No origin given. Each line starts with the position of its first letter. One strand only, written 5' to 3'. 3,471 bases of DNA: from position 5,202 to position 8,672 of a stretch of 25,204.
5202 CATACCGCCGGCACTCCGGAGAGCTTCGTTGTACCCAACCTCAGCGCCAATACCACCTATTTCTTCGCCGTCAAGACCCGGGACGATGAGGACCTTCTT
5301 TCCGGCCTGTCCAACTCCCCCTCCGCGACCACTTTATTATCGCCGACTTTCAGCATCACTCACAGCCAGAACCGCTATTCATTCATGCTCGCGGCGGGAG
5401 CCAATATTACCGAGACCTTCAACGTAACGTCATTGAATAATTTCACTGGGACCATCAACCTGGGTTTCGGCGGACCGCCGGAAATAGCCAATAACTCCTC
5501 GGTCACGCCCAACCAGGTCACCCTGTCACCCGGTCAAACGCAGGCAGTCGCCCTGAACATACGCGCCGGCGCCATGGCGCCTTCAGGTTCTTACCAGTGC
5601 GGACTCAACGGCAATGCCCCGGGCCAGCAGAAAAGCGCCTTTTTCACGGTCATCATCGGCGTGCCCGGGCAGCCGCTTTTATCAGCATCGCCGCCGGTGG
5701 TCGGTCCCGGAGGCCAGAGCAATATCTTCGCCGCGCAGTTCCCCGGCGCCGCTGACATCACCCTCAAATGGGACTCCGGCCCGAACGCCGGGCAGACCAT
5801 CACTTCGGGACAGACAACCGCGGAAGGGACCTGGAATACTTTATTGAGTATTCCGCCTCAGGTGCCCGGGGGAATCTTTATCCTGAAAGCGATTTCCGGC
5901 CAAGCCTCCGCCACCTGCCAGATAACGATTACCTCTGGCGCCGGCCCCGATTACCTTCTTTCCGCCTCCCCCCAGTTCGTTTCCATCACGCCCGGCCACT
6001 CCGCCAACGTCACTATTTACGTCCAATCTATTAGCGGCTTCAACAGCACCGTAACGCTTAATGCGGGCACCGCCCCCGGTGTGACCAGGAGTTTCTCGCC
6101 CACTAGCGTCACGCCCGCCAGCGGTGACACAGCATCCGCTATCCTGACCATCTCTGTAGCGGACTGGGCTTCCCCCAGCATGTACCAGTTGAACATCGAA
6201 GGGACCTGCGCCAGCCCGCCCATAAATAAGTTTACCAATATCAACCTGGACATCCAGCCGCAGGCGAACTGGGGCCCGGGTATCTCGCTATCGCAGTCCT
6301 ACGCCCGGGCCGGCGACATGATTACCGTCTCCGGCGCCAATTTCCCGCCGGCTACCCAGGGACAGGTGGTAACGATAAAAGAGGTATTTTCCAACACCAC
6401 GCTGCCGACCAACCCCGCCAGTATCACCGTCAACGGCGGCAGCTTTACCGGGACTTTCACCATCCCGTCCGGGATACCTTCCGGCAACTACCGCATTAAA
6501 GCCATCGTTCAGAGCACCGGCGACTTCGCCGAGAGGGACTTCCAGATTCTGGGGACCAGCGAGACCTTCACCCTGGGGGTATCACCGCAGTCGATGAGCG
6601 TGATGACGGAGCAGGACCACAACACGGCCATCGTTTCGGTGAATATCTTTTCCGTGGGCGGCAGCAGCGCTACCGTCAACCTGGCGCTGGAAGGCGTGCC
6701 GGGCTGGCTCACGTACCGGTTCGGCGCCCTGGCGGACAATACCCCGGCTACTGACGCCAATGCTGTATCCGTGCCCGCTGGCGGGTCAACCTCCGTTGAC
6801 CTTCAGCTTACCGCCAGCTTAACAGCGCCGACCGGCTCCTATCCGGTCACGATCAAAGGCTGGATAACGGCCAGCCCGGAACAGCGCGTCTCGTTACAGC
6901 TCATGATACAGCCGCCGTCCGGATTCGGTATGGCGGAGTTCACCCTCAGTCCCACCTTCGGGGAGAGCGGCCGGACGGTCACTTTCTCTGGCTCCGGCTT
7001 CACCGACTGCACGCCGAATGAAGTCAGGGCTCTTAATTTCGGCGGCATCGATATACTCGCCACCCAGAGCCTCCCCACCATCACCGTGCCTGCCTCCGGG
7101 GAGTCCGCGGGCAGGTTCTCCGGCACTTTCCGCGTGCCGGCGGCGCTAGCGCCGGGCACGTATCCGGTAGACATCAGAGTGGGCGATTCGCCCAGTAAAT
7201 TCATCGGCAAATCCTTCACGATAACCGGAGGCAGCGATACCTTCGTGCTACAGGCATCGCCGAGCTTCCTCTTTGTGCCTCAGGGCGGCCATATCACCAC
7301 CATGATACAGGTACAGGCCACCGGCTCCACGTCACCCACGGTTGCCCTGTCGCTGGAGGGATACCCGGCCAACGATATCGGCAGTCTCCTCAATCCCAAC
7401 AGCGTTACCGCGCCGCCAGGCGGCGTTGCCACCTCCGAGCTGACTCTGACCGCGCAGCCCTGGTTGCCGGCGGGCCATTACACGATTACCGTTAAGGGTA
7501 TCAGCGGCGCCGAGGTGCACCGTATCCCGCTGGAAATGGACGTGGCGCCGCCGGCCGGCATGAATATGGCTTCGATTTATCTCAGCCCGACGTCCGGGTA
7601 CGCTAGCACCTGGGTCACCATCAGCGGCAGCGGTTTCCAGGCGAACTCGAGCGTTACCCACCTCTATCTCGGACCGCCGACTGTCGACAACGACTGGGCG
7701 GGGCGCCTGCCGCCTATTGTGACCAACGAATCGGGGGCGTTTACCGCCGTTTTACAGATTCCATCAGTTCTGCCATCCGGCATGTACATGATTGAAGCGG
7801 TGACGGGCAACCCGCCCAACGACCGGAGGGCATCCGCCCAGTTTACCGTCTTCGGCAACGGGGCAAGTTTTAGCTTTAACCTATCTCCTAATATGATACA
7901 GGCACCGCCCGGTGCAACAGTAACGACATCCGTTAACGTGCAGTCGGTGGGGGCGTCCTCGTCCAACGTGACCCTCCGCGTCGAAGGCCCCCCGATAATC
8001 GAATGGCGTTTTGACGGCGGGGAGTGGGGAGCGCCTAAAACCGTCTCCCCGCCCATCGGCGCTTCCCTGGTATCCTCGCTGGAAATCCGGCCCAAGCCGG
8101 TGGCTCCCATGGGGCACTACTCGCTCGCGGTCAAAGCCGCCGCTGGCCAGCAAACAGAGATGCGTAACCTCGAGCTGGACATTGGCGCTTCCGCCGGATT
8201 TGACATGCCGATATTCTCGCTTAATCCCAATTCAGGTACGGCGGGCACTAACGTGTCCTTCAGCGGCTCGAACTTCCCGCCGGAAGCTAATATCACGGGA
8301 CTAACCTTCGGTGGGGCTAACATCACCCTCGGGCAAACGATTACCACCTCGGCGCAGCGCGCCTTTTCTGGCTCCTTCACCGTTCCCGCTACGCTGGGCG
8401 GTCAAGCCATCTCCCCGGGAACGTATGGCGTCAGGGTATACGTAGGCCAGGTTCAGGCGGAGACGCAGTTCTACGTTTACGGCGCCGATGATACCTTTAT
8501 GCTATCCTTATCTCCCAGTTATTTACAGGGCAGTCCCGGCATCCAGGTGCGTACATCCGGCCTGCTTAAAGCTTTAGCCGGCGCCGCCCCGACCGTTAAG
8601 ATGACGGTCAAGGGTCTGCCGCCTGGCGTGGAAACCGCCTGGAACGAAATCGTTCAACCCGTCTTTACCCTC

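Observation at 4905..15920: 3671-aa surface protein with strict alternation of two Ig-like domain types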

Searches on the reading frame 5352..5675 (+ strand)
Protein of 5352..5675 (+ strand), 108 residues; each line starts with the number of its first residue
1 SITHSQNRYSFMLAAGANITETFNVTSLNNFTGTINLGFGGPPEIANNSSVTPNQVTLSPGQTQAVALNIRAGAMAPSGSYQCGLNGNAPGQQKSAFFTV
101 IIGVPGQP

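Call 88: search_protein_families(library=pfam, alignment_id=A4, max_evalue=0.01)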
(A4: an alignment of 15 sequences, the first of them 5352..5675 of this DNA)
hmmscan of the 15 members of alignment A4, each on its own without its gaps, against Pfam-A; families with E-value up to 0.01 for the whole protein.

A. member 1, window:5352-5675:+ (108 aa): 0 families

B. families by the number of members that match (of 15 scanned): 3 families
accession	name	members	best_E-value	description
PF10633.15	NPCBM_assoc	3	0.00012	NPCBM-associated, NEW3 domain of alpha-galactosidase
PF23619.1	Ig_VWA7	1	0.0023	VWA7 Ig-like domain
PF17753.7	Ig_mannosidase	1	0.0032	Ig-fold domain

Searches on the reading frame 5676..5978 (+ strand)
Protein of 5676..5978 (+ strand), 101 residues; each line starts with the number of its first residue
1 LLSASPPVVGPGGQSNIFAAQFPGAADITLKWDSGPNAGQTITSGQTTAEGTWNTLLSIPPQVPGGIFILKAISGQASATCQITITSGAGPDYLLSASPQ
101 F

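Call 89: search_protein_families(library=pfam, alignment_id=A5, max_evalue=0.01)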
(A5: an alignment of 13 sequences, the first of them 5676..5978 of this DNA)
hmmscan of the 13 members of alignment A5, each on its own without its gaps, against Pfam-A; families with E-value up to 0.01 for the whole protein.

A. member 1, window:5676-5978:+ (101 aa): 0 families

B. families by the number of members that match (of 13 scanned): 3 families
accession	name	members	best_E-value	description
PF01833.30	TIG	7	1.4e-07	IPT/TIG domain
PF05345.18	He_PIG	2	5.3e-07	Putative Ig domain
PF20009.4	GEVED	1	0.0034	GEVED domain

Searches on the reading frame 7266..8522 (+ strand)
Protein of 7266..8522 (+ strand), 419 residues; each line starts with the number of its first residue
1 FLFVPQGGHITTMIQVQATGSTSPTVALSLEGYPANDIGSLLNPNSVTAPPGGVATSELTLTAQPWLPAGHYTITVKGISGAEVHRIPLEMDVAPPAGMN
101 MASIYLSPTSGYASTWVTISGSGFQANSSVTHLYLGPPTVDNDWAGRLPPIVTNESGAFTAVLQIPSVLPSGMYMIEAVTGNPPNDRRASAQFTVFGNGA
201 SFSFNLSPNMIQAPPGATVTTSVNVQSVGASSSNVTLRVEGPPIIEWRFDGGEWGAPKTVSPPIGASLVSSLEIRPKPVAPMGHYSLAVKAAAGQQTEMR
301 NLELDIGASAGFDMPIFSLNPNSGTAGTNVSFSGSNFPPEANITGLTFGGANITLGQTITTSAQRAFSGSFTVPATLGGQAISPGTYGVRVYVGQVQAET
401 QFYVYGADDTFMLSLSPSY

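Call 38: predict_structure(alignment_id=A1)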
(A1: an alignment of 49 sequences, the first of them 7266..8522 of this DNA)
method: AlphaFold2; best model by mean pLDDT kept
length: 419 residues; sequences in the alignment: 49
mean_pLDDT: 90.1   pTM: 0.76
mean pLDDT of the five models: 90.1, 89.5, 87.7, 87.6, 87.5
residues with pLDDT >= 90: 262; 70-90: 151; 50-70: 6; < 50: 0
segments of 3 or more residues with pLDDT < 50: none
pLDDT, mean of each block of 10 residues (from residue 1): 87 93 94 88 96 96 88 91 90 77 86 93 90 85 85 89 92 91 86 89 90 91 91 94 96 97 91 95 92 93 87 87 88 92 96 91 90 92 94 94 87 69
secondary structure, 60 per line:
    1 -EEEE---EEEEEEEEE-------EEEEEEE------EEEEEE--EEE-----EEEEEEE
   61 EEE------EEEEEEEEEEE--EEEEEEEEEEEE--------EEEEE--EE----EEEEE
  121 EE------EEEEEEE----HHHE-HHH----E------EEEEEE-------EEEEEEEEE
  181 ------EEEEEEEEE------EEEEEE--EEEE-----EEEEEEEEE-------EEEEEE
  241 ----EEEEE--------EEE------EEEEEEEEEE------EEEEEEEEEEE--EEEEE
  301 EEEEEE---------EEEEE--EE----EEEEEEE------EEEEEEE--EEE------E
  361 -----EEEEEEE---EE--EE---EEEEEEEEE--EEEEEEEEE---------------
elements in order: E2-5 E9-17 E25-31 E38-43 E46-48 E54-63 E70-80 E83-94 E103-107 E116-122 E129-135 E159-164 E172-180 E187-195 E202-207 E210-213 E219-227 E235-240 E245-249 E258-260 E267-276 E283-293 E296-306 E316-320 E329-335 E342-348 E351-353 E366-372 E385-393 E396-404

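Call 41: fold_search(model_id=the predicted structure, library=pdb)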
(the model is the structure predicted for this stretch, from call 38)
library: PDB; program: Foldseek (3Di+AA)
matches with E <= 10: 1992; with E <= 0.001: 512
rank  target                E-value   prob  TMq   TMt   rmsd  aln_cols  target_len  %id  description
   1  9ijj_C                5.7e-14  1.00  0.21  0.11  32.0       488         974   11  In situ structure of the central apparatus in mouse sperm axoneme. (released 2025-06-04)
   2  7sqc_2A               2.8e-13  1.00  0.22  0.13  40.7       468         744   11  Ciliary C1 central pair apparatus isolated from Chlamydomonas reinhardtii (released 2022-04-13)
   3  9ijj_O                3.5e-13  1.00  0.20  0.07  41.5       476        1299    8  In situ structure of the central apparatus in mouse sperm axoneme. (released 2025-06-04)
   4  7som_D                6.3e-13  1.00  0.21  0.07  40.6       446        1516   12  Ciliary C2 central pair apparatus isolated from Chlamydomonas reinhardtii (released 2022-04-13)
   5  7sqc_2B               1.4e-12  1.00  0.21  0.12  40.8       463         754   10  Ciliary C1 central pair apparatus isolated from Chlamydomonas reinhardtii (released 2022-04-13)
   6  9ijj_4I               1.4e-12  1.00  0.19  0.03  41.2       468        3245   10  In situ structure of the central apparatus in mouse sperm axoneme. (released 2025-06-04)
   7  9ijj_P                2.9e-12  1.00  0.21  0.16  41.5       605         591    8  In situ structure of the central apparatus in mouse sperm axoneme. (released 2025-06-04)
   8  9ijj_E                3.1e-12  1.00  0.21  0.19  32.6       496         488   12  In situ structure of the central apparatus in mouse sperm axoneme. (released 2025-06-04)
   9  9ijj_h                3.2e-12  1.00  0.20  0.07  41.3       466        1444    9  In situ structure of the central apparatus in mouse sperm axoneme. (released 2025-06-04)
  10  9ijj_4K               5.4e-12  1.00  0.21  0.22  34.4       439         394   12  In situ structure of the central apparatus in mouse sperm axoneme. (released 2025-06-04)
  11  7n6g_4C               5.4e-12  1.00  0.20  0.14  41.4       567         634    9  C1 of central pair (released 2022-05-18)
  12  7sqc_T1               1.8e-11  1.00  0.19  0.15  40.8       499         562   10  Ciliary C1 central pair apparatus isolated from Chlamydomonas reinhardtii (released 2022-04-13)
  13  7sqc_T2               3.9e-11  1.00  0.21  0.17  40.7       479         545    9  Ciliary C1 central pair apparatus isolated from Chlamydomonas reinhardtii (released 2022-04-13)
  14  7s63_A                5.7e-11  1.00  0.21  0.09  27.8       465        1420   12  Native-form oocyte/egg Alpha-2-Macroglobulin (A2Moo) tetramer (released 2022-01-05)
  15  7s64_A                6.3e-11  1.00  0.19  0.09  27.0       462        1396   14  Intermediate-form oocyte/egg Alpha-2-Macroglobulin (A2Moo) tetramer (released 2022-01-05)
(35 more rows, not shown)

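Call 44: search_solved_structures(query=A1, max_evalue=0.01)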
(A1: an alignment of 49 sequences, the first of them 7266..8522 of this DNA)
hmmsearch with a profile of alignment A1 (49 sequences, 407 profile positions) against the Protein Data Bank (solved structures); distinct sequences matched with E-value up to 0.01: 5.
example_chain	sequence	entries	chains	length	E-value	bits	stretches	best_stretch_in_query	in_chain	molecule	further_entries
9ly6_A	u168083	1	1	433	0.00038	22.7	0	89-175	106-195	CD276 antigen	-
9ly5_C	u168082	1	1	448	0.00042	22.6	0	89-175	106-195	CD276 antigen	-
9sj2_C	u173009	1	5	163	0.005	19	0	5-66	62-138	AbpX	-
4d94_A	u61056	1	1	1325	0.0093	18.2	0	56-217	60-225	Thioester-containing protein 1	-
2pn5_A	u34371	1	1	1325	0.0093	18.2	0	56-217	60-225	Thioester-containing protein I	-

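Call 54: search_protein_representatives(alignment_id=A1)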
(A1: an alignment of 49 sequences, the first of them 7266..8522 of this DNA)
Query: 49 sequences, 407 profile positions. Proteins with E-value up to 0.001 (for the whole library): 30318; up to 1e-10: 10197; up to 1e-30: 1848. The best 150 are listed.
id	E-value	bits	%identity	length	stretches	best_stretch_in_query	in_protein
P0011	0.0e+00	3236.5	-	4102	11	1-406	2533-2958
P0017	0.0e+00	1877.8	-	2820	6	4-407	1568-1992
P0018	0.0e+00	1827.9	-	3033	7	1-407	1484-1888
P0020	0.0e+00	1438.8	-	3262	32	305-393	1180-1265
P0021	0.0e+00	1327.6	-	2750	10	2-407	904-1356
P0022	0.0e+00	1171.2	-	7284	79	303-382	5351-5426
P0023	0.0e+00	1128.2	-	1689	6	1-406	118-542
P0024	0.0e+00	1120.2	-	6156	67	305-393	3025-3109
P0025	2.2e-267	902.9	-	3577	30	4-298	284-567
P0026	1.1e-246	834.8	-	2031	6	1-379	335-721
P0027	3.8e-229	777.0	-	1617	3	6-407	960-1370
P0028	1.5e-221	752.0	-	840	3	42-407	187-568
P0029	5.0e-216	733.8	-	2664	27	304-393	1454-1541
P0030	1.9e-215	731.9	-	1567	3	8-381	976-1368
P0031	6.2e-201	684.1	-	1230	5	2-406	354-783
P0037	1.3e-178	610.6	-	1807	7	10-407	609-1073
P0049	3.2e-148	510.5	-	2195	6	45-338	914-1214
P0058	1.7e-129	448.8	-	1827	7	25-407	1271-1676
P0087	7.2e-101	354.5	-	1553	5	45-405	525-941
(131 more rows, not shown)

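Call 56: list_cluster_members(proteins=[P0021, P0023, P0026, P0027, P0030, P0031, P0037, P0049, P0058, P0087])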
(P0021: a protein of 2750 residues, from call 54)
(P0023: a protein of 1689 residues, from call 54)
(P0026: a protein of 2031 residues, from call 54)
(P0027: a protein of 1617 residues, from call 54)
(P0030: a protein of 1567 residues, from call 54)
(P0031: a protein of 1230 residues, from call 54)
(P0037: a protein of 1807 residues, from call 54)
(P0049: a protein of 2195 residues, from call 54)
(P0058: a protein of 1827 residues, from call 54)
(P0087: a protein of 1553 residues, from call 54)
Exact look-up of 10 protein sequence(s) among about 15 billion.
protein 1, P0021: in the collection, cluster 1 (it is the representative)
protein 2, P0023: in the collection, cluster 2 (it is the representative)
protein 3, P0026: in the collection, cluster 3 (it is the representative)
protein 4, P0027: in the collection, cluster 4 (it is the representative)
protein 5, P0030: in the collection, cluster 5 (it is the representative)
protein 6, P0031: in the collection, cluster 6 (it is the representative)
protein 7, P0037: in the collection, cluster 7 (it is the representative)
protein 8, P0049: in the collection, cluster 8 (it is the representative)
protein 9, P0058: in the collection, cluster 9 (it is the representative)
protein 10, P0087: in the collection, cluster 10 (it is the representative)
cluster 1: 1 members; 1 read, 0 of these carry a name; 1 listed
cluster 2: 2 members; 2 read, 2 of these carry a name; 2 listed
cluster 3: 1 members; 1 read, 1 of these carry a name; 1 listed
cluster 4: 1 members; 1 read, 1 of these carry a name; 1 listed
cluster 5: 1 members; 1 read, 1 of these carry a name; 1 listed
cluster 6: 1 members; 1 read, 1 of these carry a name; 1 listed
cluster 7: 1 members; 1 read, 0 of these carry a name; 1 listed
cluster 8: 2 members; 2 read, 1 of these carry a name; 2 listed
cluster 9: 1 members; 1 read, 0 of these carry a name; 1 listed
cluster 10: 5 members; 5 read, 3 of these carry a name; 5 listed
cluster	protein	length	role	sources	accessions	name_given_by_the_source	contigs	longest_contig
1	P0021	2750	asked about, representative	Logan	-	-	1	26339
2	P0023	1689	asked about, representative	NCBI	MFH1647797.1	MAG: CARDB domain-containing protein [Chloroflexota bacterium]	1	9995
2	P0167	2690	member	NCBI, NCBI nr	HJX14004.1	MAG TPA: CARDB domain-containing protein [Dehalococcoidales bacterium] | CARDB domain-containing protein [Dehalococcoidales bacterium]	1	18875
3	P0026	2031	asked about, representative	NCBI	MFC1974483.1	cohesin domain-containing protein [Chloroflexota bacterium]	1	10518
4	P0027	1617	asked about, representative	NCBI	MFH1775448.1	MAG: carboxypeptidase regulatory-like domain-containing protein, partial [Chloroflexota ...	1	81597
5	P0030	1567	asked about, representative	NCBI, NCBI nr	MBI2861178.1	MAG: carboxypeptidase regulatory-like domain-containing protein, partial [Chloroflexi ... | carboxypeptidase regulatory-like domain-containing protein [Chloroflexota bacterium]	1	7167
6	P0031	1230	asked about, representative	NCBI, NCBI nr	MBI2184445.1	MAG: hypothetical protein HYU39_05740, partial [Thaumarchaeota archaeon] | hypothetical protein [Nitrososphaerota archaeon]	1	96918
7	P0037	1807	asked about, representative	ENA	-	-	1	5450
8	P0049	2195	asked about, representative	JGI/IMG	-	hypothetical protein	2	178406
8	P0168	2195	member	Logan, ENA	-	-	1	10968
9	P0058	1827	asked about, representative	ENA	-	-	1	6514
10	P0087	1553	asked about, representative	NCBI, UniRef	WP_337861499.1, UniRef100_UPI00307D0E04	SdrD B-like domain-containing protein, partial [Nitrososphaera sp.] | SdrD B-like domain-containing protein n=1 Tax=Nitrososphaera sp. TaxID=1971748 ...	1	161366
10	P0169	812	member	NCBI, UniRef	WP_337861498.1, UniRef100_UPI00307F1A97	nidogen-like domain-containing protein, partial [Nitrososphaera sp.] | nidogen-like domain-containing protein n=1 Tax=Nitrososphaera sp. TaxID=1971748 ...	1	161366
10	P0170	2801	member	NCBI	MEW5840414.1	MAG: nidogen-like domain-containing protein [Thermoproteota archaeon]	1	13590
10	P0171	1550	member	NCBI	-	-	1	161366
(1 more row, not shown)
